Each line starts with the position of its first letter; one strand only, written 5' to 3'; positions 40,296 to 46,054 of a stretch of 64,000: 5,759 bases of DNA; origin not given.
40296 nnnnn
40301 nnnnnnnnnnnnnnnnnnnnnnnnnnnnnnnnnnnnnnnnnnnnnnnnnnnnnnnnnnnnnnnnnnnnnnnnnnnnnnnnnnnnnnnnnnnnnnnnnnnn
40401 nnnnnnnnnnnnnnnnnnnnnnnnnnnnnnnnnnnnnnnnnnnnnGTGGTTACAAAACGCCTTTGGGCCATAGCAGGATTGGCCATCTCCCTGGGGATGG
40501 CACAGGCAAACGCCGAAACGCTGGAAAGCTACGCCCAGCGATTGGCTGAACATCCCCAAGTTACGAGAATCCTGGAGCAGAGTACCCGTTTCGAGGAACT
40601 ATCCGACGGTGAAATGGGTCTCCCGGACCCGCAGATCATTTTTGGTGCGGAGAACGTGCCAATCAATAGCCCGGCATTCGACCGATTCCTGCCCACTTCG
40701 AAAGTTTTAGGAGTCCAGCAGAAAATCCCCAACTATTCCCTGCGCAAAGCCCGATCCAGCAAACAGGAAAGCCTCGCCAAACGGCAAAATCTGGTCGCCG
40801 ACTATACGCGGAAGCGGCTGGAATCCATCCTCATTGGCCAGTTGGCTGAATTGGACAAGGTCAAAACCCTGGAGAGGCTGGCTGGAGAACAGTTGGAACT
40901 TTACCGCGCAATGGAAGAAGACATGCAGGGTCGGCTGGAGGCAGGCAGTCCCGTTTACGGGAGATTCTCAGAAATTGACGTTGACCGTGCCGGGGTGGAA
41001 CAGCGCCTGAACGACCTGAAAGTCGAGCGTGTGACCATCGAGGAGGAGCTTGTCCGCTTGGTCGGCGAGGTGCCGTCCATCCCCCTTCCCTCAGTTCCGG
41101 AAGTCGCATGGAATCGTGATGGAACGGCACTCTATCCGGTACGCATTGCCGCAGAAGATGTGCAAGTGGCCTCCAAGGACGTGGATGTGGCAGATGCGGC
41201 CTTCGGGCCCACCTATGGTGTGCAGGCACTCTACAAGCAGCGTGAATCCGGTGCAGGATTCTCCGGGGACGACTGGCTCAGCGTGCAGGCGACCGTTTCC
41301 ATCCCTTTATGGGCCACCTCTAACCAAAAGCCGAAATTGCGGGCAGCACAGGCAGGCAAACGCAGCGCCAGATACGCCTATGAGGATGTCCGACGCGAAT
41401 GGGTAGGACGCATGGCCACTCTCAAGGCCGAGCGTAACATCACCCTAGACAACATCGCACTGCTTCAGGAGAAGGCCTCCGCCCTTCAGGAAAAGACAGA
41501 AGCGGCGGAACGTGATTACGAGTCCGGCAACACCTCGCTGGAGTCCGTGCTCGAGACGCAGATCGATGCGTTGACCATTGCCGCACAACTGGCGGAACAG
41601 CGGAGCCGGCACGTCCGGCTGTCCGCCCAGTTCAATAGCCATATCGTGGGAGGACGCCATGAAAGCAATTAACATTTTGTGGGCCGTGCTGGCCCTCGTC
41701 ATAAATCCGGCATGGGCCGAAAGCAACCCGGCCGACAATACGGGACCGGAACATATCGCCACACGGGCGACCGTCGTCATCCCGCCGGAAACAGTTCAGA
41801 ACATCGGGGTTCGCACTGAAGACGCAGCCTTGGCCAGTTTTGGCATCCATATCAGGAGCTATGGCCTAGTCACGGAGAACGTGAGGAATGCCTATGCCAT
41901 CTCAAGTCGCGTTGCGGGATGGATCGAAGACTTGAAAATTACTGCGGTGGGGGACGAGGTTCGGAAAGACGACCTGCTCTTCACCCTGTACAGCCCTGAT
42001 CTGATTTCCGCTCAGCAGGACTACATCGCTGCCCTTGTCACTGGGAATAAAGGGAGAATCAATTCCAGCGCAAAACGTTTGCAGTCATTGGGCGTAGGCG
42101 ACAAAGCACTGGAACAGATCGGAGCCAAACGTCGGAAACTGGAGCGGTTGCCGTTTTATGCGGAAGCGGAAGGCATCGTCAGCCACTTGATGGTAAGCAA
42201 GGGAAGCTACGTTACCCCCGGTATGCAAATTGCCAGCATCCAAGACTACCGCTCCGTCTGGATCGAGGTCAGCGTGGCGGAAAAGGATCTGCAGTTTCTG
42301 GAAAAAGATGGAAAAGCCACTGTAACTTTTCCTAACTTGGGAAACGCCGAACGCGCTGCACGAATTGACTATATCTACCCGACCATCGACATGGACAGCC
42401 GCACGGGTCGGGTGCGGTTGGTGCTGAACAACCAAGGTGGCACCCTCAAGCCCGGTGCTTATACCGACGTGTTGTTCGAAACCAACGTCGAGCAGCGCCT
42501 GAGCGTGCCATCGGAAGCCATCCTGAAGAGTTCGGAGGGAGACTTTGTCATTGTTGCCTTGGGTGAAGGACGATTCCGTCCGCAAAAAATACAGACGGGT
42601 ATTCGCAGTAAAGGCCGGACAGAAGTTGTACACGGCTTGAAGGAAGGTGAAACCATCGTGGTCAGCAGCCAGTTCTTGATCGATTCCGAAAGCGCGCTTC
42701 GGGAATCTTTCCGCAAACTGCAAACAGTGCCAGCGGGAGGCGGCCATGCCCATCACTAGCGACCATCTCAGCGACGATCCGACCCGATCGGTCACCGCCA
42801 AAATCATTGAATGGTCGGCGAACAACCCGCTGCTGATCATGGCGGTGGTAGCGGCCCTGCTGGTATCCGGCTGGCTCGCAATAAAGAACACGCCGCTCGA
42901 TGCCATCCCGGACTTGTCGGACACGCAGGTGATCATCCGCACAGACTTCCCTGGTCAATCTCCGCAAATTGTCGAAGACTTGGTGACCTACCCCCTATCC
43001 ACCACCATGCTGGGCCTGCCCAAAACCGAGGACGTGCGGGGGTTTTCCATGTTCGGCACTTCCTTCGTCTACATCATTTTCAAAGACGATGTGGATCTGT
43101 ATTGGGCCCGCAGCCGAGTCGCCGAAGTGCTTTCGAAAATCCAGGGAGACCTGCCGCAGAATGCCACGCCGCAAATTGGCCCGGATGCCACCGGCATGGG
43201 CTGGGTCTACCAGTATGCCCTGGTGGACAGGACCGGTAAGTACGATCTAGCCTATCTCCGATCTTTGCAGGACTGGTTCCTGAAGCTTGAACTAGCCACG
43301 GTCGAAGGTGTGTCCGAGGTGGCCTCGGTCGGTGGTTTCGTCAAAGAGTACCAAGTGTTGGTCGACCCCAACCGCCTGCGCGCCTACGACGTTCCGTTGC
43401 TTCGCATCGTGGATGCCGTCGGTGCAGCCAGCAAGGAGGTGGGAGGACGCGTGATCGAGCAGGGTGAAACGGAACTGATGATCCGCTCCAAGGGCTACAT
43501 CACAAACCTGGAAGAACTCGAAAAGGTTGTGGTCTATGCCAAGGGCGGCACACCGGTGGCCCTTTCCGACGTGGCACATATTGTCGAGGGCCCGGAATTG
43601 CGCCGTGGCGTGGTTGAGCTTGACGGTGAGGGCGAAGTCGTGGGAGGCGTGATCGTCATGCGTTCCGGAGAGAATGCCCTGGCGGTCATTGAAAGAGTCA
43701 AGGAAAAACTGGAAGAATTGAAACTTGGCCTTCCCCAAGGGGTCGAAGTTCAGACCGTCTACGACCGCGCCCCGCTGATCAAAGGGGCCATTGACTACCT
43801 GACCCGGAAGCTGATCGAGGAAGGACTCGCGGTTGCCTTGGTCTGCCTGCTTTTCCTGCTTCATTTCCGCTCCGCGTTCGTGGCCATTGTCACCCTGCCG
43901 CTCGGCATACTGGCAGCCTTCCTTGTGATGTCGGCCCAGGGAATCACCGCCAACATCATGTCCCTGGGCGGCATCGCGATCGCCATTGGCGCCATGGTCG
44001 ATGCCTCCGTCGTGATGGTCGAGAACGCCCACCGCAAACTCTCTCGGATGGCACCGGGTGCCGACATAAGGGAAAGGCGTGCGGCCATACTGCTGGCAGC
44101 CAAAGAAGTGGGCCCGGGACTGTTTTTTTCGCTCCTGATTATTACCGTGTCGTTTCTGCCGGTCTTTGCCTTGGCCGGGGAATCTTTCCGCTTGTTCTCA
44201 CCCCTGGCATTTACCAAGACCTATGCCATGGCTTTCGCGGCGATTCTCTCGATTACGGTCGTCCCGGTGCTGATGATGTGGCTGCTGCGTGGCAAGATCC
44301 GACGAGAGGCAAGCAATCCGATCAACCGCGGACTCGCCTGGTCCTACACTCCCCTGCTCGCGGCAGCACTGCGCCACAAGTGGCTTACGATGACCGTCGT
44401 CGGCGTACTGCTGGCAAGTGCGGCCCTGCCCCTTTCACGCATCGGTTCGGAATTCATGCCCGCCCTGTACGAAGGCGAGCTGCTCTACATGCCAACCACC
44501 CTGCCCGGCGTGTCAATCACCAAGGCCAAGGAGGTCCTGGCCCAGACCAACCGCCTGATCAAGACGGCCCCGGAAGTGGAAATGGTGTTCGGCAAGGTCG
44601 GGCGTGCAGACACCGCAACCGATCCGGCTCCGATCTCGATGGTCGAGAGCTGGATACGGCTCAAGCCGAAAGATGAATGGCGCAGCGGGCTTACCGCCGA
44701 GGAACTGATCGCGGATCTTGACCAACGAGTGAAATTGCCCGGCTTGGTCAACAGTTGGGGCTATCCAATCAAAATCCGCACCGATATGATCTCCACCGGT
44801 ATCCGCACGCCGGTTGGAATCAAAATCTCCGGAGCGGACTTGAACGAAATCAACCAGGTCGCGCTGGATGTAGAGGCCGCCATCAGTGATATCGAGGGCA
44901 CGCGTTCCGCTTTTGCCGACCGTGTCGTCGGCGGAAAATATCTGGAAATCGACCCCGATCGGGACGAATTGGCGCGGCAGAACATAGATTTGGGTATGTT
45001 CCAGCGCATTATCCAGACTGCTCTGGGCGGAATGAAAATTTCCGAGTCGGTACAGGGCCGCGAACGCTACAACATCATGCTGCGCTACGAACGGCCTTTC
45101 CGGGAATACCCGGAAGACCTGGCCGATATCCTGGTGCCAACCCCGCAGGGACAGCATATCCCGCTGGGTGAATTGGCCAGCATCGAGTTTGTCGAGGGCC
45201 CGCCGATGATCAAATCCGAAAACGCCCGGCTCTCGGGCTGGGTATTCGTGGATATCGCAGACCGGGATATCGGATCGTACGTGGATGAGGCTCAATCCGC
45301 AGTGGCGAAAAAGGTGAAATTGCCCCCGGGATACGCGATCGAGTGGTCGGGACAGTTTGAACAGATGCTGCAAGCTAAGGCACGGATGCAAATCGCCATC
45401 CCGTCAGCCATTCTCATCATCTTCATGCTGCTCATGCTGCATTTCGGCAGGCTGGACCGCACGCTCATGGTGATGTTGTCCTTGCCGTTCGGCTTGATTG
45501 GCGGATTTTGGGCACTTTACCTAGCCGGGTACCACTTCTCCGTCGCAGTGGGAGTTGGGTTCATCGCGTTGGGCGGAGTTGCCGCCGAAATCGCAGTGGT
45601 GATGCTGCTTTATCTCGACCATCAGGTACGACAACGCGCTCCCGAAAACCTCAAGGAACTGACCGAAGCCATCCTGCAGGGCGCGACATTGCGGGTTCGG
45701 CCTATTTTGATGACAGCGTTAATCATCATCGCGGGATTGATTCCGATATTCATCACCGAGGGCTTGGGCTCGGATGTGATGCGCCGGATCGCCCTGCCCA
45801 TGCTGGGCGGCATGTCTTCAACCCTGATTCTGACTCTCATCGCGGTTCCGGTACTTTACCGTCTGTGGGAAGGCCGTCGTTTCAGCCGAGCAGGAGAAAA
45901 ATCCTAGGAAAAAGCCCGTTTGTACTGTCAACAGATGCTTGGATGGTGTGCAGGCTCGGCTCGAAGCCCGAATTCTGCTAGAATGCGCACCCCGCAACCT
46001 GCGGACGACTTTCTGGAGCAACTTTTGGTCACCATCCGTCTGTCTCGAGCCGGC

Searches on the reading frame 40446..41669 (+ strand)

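Call 23: search_protein_families(library=pfam, proteins=[window:40446-41669:+], max_evalue=0.00001)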
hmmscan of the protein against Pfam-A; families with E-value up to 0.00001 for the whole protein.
window:40446-41669:+ (408 aa): 1 family
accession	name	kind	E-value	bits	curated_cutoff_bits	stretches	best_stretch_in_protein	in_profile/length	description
PF02321.23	OEP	-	1.5e-22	80.7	22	1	232-396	15-182/187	Outer membrane efflux protein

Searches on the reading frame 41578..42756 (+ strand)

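Call 60: search_protein_families(library=pfam, proteins=[window:41578-42756:+], max_evalue=0.00001)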
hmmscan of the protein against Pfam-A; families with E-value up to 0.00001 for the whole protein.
window:41578-42756:+ (393 aa): 2 families
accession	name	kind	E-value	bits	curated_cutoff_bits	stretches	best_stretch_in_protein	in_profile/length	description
PF16576.10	HlyD_D23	-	7.2e-62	208.9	30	1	91-295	5-213/214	Barrel-sandwich domain of CusB or HlyD membrane-fusion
PF13437.12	HlyD_3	-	4e-16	60.1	22.2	1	194-293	3-106/106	HlyD family secretion protein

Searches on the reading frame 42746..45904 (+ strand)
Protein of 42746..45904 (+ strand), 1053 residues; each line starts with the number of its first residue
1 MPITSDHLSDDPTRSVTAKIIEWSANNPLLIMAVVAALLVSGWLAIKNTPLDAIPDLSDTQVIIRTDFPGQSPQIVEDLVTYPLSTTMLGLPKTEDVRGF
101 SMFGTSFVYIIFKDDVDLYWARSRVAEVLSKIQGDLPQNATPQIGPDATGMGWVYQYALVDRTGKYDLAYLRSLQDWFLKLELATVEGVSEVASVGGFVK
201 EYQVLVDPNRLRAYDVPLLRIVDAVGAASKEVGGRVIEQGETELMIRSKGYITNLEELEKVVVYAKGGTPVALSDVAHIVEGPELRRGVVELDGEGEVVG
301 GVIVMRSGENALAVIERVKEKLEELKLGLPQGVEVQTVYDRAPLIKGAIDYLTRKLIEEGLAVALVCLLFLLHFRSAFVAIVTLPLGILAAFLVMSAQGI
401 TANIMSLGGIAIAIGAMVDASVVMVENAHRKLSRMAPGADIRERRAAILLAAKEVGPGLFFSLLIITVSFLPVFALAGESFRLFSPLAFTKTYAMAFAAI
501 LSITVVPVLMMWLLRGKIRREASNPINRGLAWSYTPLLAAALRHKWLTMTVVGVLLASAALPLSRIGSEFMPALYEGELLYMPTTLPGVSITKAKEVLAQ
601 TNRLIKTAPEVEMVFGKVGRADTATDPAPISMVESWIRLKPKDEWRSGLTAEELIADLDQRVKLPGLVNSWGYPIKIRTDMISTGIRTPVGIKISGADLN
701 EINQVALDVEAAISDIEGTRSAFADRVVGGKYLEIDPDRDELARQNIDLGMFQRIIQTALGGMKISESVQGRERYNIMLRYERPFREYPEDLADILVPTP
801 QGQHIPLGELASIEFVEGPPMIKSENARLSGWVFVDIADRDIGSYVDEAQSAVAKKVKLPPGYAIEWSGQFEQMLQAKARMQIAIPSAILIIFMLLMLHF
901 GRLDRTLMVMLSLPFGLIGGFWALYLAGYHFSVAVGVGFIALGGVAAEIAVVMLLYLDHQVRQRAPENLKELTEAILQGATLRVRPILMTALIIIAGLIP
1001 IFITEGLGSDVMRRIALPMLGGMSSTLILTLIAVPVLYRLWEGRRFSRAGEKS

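Call 60: search_protein_families(library=pfam, proteins=[window:42746-45904:+], max_evalue=0.00001)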
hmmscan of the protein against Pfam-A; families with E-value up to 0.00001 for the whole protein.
window:42746-45904:+ (1053 aa): 1 family
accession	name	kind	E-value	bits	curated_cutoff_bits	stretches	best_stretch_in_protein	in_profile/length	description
PF00873.25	ACR_tran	-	1.8e-235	784.6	28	1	21-1040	2-1019/1021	AcrB/AcrD/AcrF family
